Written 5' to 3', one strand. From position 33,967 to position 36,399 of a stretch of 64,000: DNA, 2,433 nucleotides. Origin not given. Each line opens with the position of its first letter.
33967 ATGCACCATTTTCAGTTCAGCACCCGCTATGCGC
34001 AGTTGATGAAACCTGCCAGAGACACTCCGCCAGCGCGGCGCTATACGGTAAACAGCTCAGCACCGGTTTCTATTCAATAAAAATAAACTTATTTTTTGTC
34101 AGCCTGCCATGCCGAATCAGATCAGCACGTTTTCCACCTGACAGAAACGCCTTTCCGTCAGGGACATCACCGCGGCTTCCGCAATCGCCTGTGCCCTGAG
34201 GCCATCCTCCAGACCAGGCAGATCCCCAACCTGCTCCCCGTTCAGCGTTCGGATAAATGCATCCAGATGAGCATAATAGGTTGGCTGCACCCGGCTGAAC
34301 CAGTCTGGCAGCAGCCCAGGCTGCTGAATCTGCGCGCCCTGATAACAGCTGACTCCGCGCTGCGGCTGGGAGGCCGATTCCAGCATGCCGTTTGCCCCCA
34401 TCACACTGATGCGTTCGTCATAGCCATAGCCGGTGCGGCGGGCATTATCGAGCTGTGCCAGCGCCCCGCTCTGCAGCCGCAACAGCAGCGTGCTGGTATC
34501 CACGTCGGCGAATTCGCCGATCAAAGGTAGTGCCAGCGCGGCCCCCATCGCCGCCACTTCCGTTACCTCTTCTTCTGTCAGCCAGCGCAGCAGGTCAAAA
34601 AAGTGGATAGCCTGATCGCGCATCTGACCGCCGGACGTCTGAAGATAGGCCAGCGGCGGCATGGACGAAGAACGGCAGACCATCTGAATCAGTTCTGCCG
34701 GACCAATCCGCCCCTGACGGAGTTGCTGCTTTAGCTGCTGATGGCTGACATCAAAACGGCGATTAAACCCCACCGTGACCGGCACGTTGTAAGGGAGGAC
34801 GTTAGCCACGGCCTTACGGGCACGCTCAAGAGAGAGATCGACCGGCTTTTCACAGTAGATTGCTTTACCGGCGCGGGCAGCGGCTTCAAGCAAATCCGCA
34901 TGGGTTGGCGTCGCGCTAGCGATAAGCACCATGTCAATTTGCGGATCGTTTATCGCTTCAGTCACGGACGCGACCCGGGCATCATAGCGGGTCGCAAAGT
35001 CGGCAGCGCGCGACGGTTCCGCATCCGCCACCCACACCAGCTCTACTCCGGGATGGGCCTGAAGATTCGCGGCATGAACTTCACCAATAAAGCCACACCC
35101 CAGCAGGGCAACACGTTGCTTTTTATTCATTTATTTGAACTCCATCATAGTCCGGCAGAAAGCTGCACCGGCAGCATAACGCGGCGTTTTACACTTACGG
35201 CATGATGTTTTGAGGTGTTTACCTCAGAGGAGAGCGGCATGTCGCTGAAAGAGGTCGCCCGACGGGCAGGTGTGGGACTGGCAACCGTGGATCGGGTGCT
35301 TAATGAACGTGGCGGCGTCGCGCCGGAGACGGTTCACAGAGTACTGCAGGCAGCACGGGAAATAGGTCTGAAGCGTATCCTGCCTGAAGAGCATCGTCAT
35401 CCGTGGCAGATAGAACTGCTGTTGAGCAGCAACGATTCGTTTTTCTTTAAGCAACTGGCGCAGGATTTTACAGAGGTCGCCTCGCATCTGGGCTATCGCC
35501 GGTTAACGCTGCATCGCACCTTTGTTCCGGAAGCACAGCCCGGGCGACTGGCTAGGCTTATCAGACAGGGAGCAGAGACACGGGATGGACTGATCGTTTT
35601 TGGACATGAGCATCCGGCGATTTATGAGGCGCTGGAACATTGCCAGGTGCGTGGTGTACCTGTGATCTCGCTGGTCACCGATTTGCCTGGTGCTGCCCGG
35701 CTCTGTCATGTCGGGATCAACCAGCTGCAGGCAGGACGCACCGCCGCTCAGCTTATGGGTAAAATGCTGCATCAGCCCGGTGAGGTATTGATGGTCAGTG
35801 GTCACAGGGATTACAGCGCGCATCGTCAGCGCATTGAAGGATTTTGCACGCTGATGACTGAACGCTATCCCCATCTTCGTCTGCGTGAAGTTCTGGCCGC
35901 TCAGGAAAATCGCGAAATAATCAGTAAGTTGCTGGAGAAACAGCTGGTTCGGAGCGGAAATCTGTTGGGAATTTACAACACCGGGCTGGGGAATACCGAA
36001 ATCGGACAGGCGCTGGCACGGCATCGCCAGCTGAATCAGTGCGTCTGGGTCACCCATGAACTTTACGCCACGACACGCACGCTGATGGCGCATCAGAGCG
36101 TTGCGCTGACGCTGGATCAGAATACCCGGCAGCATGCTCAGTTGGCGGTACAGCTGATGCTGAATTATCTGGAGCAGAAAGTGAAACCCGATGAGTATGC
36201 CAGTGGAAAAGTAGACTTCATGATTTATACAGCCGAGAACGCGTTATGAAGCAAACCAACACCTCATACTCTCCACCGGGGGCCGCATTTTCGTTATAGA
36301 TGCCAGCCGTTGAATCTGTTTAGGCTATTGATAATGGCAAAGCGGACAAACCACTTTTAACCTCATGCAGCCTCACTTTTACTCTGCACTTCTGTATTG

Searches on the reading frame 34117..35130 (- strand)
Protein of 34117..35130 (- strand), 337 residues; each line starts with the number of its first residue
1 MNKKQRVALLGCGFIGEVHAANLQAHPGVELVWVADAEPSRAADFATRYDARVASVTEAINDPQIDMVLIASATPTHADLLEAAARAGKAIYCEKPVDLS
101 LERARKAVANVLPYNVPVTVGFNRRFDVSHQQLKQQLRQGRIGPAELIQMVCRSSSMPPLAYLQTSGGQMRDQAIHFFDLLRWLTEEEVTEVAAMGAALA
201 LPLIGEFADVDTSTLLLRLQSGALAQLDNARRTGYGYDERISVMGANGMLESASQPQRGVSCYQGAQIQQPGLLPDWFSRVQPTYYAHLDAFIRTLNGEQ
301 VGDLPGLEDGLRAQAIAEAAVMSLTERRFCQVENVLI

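Call 108: search_protein_families(library=pfam, proteins=[window:34117-35130:-], max_evalue=0.00001)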
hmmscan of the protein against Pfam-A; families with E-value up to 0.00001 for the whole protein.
window:34117-35130:- (337 aa): 3 families
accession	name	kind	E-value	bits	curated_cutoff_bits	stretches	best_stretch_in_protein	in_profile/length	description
PF01408.29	GFO_IDH_MocA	-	1e-22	81.5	24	1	6-122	2-120/120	Oxidoreductase family, NAD-binding Rossmann fold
PF22725.1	GFO_IDH_MocA_C3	-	6.4e-22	78.3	27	1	130-251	1-124/124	GFO/IDH/MocA C-terminal domain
PF02894.22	GFO_IDH_MocA_C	-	2.8e-18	66.9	22.9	1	134-328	1-214/218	Oxidoreductase family, C-terminal alpha/beta domain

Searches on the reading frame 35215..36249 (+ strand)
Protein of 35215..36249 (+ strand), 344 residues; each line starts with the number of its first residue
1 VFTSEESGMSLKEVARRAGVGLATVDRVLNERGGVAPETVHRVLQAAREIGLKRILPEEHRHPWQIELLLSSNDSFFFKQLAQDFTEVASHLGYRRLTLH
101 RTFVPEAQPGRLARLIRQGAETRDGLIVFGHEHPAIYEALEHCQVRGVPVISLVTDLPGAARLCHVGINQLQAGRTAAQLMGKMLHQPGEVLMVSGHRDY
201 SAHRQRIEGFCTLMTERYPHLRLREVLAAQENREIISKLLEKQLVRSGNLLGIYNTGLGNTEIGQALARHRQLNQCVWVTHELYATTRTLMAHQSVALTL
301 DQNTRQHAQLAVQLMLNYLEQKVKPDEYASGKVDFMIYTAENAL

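Call 108: search_protein_families(library=pfam, proteins=[window:35215-36249:+], max_evalue=0.00001)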
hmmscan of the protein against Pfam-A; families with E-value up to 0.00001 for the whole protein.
window:35215-36249:+ (344 aa): 3 families
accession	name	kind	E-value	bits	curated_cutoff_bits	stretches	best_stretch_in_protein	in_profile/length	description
PF13407.12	Peripla_BP_4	-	2.6e-30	106.3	35.1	1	69-322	4-257/258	Periplasmic binding protein domain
PF00356.27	LacI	-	5.5e-13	48.9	27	1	10-51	1-42/46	Bacterial regulatory proteins, lacI family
PF00532.27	Peripla_BP_1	-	4e-06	27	22.2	1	64-244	2-177/281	Periplasmic binding proteins and sugar binding domain of LacI family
